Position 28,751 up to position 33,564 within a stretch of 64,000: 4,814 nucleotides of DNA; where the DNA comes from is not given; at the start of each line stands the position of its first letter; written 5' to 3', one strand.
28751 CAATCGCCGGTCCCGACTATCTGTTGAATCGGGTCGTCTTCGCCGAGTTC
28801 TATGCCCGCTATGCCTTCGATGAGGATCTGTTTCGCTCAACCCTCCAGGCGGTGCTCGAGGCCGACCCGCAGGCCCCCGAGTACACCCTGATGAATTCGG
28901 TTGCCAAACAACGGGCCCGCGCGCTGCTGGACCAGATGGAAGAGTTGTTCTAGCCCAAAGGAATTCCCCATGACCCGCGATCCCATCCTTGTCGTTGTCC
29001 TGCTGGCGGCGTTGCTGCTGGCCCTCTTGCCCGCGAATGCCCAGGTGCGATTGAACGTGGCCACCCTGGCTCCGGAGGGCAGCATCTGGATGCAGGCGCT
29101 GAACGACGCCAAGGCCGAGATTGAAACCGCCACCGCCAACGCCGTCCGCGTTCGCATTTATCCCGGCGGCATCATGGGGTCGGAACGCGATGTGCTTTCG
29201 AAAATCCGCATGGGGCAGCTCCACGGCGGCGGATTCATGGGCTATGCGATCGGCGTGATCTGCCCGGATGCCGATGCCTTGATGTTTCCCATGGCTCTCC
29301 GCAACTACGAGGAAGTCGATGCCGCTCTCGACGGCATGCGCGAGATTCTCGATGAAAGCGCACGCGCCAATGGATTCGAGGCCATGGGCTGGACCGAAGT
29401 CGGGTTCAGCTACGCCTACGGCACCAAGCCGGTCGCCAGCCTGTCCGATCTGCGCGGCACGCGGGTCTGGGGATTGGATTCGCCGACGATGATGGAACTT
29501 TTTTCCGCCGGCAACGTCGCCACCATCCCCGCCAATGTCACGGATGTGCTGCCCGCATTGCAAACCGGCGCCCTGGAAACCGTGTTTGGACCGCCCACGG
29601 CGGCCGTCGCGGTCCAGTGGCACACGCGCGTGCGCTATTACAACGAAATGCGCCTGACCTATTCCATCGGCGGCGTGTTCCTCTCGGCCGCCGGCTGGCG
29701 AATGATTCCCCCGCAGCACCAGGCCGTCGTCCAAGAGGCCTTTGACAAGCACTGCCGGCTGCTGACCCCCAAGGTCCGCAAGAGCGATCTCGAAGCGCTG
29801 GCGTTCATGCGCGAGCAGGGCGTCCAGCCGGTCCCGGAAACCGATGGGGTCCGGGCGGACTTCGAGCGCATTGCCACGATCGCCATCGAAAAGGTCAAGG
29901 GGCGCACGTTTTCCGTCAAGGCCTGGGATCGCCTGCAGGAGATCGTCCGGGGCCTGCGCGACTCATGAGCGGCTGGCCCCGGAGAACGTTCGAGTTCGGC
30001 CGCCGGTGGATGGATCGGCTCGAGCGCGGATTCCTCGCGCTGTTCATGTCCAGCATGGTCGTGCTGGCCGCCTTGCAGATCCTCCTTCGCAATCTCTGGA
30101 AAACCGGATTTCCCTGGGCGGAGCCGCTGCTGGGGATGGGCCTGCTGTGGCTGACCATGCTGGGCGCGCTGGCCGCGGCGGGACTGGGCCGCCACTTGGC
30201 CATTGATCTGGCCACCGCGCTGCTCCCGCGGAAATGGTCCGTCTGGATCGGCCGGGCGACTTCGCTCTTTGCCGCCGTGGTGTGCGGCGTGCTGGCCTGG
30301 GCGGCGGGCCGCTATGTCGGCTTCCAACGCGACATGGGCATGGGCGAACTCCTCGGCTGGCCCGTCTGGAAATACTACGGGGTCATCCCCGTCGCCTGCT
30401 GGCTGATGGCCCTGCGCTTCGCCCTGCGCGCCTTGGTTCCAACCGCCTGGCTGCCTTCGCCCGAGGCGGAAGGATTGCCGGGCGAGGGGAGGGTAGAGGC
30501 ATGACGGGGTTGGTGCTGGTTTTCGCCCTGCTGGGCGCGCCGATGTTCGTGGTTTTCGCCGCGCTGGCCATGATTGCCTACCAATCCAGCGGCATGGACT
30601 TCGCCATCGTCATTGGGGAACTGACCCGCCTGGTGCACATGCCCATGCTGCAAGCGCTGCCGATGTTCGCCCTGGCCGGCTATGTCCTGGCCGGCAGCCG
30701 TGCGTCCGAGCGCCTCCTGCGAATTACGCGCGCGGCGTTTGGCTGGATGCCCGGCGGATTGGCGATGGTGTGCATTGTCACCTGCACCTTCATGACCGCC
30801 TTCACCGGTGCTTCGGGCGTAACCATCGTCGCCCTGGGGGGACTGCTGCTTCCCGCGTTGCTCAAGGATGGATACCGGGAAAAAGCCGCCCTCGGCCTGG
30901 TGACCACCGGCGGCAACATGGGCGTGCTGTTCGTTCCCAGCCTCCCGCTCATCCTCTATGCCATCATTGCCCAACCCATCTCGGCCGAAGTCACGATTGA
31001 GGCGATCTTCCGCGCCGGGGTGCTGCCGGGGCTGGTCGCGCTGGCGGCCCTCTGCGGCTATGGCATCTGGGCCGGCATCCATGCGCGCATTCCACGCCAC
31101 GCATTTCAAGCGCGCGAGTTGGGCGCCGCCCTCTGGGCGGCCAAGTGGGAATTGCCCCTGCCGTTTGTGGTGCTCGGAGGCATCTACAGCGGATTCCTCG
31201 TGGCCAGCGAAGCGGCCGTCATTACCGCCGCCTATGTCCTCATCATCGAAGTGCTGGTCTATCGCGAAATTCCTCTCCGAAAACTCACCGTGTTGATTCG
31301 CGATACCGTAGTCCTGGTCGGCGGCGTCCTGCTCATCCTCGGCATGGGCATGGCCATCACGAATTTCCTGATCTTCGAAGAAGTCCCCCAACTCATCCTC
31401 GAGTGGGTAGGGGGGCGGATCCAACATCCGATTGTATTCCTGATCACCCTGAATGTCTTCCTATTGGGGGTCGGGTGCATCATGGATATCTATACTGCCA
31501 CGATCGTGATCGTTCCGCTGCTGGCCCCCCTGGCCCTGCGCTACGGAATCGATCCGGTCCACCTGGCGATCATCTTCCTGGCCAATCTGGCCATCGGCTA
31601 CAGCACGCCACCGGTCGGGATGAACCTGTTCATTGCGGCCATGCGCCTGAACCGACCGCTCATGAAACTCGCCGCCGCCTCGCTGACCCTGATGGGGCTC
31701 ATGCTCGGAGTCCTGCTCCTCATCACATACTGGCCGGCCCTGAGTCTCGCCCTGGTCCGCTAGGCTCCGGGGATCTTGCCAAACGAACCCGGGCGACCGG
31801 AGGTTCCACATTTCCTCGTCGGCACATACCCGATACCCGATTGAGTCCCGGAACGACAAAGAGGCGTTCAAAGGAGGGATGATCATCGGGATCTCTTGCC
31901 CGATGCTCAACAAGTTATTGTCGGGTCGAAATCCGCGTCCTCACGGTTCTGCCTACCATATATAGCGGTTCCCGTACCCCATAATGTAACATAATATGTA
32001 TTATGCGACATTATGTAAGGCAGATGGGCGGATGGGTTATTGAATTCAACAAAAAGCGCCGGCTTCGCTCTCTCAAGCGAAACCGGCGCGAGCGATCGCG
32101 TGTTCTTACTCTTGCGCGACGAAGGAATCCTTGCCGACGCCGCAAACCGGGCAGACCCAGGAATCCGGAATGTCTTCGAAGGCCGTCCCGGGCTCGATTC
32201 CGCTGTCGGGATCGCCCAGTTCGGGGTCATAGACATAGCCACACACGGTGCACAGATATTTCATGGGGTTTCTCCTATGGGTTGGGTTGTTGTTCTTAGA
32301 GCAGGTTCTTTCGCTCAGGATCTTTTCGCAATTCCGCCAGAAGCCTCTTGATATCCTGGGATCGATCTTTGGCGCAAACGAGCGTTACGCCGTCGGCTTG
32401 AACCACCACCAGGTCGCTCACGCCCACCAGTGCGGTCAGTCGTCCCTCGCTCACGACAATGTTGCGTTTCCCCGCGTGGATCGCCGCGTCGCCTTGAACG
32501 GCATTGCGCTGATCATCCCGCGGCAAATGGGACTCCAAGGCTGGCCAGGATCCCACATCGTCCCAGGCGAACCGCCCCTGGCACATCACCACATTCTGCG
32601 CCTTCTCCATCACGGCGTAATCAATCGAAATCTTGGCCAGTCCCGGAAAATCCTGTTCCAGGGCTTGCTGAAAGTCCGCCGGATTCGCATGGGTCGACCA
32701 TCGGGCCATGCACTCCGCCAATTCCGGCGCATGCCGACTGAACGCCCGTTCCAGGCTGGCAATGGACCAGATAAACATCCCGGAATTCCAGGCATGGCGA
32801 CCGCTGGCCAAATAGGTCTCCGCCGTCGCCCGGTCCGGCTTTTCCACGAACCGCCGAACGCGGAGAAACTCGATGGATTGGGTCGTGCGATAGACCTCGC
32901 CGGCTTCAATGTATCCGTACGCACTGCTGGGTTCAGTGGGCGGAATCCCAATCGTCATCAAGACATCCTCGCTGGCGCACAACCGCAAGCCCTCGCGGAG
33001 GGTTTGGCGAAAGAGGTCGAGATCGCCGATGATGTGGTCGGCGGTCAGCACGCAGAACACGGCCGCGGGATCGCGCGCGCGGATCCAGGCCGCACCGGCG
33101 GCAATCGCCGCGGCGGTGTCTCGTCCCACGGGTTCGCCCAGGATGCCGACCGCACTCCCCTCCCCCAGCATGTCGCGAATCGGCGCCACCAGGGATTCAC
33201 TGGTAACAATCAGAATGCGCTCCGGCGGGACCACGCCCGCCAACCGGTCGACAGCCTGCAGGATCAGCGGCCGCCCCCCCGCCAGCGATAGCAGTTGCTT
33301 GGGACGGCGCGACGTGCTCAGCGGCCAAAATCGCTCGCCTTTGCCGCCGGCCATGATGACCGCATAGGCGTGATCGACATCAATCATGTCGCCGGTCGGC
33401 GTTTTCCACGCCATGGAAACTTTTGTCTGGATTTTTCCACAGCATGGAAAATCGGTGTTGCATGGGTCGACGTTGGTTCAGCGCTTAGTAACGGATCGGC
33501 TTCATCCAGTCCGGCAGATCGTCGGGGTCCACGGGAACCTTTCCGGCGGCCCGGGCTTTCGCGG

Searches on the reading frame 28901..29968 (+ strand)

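Call 51: search_protein_families(library=pfam, proteins=[window:28901-29968:+], max_evalue=0.00001)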
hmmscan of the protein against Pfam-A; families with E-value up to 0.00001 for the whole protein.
window:28901-29968:+ (355 aa): 1 family
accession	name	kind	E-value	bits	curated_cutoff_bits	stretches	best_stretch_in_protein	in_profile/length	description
PF03480.18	DctP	-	1.4e-33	116.9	23.4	1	54-325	2-275/286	Bacterial extracellular solute-binding protein, family 7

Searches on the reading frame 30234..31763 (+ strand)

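Call 51: search_protein_families(library=pfam, proteins=[window:30234-31763:+], max_evalue=0.00001)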
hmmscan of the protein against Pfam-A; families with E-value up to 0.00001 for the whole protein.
window:30234-31763:+ (509 aa): 1 family
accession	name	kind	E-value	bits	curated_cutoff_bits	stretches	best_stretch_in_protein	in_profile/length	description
PF06808.19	DctM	-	1.1e-68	232.4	23.8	1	92-503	2-413/413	Tripartite ATP-independent periplasmic transporter, DctM component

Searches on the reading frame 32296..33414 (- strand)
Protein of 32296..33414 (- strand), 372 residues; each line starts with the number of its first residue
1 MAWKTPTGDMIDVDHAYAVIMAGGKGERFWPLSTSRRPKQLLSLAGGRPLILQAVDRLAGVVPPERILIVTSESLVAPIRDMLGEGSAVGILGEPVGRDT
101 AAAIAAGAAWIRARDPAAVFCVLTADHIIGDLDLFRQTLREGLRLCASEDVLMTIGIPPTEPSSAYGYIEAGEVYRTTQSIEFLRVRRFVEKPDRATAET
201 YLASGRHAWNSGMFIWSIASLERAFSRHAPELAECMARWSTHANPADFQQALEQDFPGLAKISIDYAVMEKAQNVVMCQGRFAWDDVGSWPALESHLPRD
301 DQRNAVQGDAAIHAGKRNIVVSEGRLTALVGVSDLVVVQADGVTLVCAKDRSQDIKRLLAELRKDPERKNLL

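Call 51: search_protein_families(library=pfam, proteins=[window:32296-33414:-], max_evalue=0.00001)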
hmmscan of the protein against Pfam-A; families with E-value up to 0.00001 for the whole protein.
window:32296-33414:- (372 aa): 3 families
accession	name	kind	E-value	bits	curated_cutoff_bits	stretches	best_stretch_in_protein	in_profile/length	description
PF00483.29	NTP_transferase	-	6.1e-41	141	21.2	1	18-295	2-237/245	Nucleotidyl transferase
PF22640.1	ManC_GMP_beta-helix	-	7.1e-13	48.7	27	1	316-362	9-55/55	MannoseP isomerase/GMP-like beta-helix domain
PF12804.13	NTP_transf_3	-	7.3e-11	42.9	27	1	18-139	1-108/160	MobA-like NTP transferase domain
